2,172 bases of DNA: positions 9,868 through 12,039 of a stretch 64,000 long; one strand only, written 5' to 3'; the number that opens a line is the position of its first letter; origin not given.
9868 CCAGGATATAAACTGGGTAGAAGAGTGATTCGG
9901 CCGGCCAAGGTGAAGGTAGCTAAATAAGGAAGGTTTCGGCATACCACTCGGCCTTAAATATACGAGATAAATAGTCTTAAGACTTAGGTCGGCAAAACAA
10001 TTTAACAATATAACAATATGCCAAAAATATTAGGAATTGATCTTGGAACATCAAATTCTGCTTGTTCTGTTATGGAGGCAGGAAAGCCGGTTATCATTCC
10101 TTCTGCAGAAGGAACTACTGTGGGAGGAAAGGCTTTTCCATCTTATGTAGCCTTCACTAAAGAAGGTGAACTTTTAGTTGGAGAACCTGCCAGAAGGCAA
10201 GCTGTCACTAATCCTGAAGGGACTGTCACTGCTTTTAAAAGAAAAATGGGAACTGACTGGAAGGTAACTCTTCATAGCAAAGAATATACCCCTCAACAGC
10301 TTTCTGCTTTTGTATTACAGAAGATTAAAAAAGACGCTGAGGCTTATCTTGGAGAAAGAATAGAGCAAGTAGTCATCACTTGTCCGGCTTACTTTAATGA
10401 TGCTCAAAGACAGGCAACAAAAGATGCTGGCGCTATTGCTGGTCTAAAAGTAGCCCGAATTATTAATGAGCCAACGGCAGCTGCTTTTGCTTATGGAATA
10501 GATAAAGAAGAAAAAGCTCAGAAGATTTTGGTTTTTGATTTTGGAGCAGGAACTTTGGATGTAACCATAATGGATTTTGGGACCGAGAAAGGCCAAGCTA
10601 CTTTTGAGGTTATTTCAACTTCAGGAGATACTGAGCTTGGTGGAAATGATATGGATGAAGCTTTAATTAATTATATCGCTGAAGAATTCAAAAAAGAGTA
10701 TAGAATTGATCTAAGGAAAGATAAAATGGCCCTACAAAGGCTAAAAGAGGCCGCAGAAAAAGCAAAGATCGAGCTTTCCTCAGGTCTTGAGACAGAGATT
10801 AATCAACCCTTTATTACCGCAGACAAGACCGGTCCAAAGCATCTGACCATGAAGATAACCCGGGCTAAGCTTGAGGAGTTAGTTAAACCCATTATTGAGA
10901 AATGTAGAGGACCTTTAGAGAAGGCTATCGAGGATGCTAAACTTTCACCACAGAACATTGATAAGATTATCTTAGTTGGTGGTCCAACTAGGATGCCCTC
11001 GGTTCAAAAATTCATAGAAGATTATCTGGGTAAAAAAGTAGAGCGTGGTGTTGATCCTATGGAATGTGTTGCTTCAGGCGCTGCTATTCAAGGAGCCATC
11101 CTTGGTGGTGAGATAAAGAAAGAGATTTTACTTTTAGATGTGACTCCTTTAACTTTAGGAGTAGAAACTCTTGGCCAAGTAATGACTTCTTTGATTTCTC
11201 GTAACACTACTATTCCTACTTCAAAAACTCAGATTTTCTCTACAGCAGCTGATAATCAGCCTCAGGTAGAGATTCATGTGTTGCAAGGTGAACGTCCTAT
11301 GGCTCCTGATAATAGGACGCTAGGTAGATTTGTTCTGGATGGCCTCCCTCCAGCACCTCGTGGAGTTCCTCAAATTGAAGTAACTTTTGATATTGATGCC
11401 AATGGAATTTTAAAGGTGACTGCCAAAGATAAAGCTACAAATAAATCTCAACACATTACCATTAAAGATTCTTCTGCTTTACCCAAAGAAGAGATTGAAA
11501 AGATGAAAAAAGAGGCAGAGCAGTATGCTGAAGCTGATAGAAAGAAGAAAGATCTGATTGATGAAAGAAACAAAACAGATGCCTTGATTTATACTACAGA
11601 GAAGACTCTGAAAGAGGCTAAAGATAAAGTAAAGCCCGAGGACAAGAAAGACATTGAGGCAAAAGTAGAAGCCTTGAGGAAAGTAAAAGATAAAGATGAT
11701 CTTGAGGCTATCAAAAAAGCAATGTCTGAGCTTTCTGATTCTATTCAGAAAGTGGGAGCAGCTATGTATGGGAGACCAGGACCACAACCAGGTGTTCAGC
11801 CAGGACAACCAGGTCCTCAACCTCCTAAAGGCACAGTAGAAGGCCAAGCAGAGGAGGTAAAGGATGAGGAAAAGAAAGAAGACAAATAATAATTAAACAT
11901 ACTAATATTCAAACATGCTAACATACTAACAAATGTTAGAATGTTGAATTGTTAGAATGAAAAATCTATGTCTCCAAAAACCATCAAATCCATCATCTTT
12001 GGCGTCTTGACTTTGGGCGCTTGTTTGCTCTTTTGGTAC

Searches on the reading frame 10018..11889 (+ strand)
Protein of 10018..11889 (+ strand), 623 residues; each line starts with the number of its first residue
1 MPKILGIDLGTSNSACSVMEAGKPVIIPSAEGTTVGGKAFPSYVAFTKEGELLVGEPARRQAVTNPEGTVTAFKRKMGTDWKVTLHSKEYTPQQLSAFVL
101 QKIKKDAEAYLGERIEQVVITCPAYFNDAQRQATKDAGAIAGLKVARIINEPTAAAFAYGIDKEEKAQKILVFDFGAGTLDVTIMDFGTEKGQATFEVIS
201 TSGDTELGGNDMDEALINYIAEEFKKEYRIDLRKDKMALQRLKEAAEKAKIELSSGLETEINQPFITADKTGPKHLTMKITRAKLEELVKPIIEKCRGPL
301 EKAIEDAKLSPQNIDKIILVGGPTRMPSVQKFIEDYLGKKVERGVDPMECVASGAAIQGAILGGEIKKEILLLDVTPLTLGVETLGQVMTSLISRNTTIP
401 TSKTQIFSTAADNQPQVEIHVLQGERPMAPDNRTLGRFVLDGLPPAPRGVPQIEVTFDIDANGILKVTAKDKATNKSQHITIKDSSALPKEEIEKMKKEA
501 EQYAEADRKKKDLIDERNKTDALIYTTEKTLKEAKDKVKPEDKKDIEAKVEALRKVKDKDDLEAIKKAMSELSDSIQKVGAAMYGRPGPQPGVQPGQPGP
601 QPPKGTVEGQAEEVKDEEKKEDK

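Call 66: find_related_loci(query=window:10018-11889:+, collection=genome_contigs, flank=10000)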
Query window:10018-11889:+ (623 aa) in genome_contigs; peptide patterns used: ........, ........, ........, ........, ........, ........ (x = any residue, [..] = any of these).
599 stretches matched a pattern (row limit reached: there are more); 495 encode a relative of the query (tblastn E <= 1e-3); the best 80 are kept; 80 distinct loci.
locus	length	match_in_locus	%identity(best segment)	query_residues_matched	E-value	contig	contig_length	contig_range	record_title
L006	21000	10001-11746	75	1-586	0e+0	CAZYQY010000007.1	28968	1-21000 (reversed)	MAG TPA_asm: uncultured Candidatus Saccharibacteria bacterium isolate binchicken_co100_35 genome assembly, contig: NODE_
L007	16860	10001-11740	74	1-584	0e+0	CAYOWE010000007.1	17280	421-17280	MAG TPA_asm: uncultured Candidatus Saccharibacteria bacterium isolate SRP178699_co1_625 genome assembly, contig: NODE_41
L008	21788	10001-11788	74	1-617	0e+0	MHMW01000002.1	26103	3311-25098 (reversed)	MAG: Candidatus Portnoybacteria bacterium RBG_19FT_COMBO_36_7 RBG_13_scaffold_1318, whole genome shotgun sequence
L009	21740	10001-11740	75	1-584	0e+0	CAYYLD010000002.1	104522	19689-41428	MAG TPA_asm: uncultured Candidatus Saccharibacteria bacterium isolate binchicken_co89_41 genome assembly, contig: NODE_1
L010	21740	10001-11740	74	1-584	0e+0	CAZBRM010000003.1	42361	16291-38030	MAG TPA_asm: uncultured Candidatus Saccharibacteria bacterium isolate SRP178699_co1_639 genome assembly, contig: NODE_85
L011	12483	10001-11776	75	1-591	0e+0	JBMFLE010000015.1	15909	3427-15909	MAG: Patescibacteria group bacterium isolate KM4336-41 NODE_15_length_15909_cov_3.735220, whole genome shotgun sequence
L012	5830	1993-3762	72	1-592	0e+0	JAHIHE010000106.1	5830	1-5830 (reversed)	MAG: Patescibacteria group bacterium isolate KR11_N3.mb.38 KR11_N3.mb.38_k141_204834, whole genome shotgun sequence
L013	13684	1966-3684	75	8-584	0e+0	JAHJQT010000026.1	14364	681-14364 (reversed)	MAG: Patescibacteria group bacterium isolate OS_PC_MetaG.mb.118 OS_PC_MetaG.mb.118_k141_291774, whole genome shotgun seq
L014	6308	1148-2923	71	1-592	0e+0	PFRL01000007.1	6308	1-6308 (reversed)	MAG: Parcubacteria group bacterium CG_4_9_14_0_2_um_filter_35_11 CG_4_9_14_0.2_um_filter_scaffold_7121_c, whole genome s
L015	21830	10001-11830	68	1-616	0e+0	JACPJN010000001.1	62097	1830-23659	MAG: Candidatus Uhrbacteria bacterium isolate NC_groundwater_469_Ag_B-0.1um_52_25 S34_3B_scaffold_9346, whole genome sho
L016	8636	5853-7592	65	1-584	0e+0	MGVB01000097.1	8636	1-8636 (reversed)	MAG: Elusimicrobia bacterium RIFOXYA12_FULL_57_11 rifixya3_full_scaffold_4177, whole genome shotgun sequence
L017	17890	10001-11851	62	1-620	0e+0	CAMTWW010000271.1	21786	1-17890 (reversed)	MAG: uncultured Elusimicrobia bacterium isolate G04_MAG_00049 genome assembly, contig: G04_MAG_00049_000000000052, whole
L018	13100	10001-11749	63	1-588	0e+0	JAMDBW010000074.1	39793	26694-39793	MAG: Thermoplasmatota archaeon isolate FK_Sedi_B_Bin.199 NODE_2768_length_39793_cov_3.63261, whole genome shotgun sequen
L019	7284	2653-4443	62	1-599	0e+0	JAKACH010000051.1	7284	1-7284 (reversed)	MAG: Thermoplasmata archaeon isolate WH2.bin97 NODE_19402_length_7284_cov_49.364818, whole genome shotgun sequence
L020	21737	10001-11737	65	1-584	0e+0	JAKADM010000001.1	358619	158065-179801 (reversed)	MAG: Thermoplasmata archaeon isolate WH5.bin20 NODE_1_length_358619_cov_3.589422, whole genome shotgun sequence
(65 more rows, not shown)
